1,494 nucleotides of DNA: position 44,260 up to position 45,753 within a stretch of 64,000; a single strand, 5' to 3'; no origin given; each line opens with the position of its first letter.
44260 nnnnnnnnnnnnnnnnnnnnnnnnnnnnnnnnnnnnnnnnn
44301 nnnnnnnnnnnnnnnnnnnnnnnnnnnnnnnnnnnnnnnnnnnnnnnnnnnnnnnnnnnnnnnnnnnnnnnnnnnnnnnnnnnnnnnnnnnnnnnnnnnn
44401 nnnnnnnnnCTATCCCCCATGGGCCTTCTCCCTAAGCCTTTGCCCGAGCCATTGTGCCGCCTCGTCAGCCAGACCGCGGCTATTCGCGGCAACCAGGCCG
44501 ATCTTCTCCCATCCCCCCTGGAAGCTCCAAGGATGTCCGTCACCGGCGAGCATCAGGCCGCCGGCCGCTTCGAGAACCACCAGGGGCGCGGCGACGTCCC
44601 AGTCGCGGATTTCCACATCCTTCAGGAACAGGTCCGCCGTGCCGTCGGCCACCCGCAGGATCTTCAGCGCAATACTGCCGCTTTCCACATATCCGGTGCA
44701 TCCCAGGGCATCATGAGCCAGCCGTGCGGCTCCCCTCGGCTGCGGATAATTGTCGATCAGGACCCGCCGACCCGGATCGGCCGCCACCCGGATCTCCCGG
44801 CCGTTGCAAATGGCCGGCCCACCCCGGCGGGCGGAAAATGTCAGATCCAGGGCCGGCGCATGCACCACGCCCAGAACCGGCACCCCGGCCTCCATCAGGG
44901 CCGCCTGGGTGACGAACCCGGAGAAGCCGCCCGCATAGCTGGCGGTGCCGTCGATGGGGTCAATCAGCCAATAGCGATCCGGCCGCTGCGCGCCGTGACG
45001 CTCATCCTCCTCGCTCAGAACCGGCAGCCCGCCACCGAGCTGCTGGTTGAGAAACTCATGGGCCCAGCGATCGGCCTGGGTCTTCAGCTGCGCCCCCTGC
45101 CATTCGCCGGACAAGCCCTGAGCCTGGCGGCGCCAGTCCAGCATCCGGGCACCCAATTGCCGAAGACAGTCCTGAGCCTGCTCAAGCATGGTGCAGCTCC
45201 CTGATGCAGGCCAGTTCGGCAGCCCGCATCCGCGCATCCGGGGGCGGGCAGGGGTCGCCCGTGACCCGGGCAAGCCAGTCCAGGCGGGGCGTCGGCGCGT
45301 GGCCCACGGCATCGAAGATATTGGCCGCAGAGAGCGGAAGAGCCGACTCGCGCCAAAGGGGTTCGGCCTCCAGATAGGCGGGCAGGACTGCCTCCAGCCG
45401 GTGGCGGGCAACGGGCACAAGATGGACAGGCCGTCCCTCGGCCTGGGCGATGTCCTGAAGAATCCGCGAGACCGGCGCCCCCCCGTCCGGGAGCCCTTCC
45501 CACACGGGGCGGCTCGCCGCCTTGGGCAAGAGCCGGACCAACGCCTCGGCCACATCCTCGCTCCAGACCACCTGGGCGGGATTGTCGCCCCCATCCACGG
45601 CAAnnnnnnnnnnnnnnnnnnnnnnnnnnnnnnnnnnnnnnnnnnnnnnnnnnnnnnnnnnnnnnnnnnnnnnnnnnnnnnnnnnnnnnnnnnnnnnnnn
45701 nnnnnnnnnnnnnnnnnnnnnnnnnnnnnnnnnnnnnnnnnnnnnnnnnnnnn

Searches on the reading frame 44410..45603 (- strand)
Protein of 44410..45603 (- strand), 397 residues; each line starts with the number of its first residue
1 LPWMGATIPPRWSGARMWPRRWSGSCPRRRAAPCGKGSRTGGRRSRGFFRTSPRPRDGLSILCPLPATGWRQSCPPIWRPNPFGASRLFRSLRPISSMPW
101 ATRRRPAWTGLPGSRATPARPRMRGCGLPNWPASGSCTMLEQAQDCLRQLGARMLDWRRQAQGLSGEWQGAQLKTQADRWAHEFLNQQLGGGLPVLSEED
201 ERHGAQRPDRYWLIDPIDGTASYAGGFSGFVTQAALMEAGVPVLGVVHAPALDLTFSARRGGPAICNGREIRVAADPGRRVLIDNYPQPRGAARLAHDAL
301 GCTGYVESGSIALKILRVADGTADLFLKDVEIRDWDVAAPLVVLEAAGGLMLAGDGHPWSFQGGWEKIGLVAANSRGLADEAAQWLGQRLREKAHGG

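Call 10: search_protein_families(library=pfam, proteins=[window:44410-45603:-], max_evalue=0.00001)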
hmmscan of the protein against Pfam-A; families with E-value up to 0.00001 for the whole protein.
window:44410-45603:- (397 aa): 1 family
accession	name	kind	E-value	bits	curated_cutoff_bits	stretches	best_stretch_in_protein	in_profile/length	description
PF00459.30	Inositol_P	-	9.3e-35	120.9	27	1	169-383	37-263/271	Inositol monophosphatase family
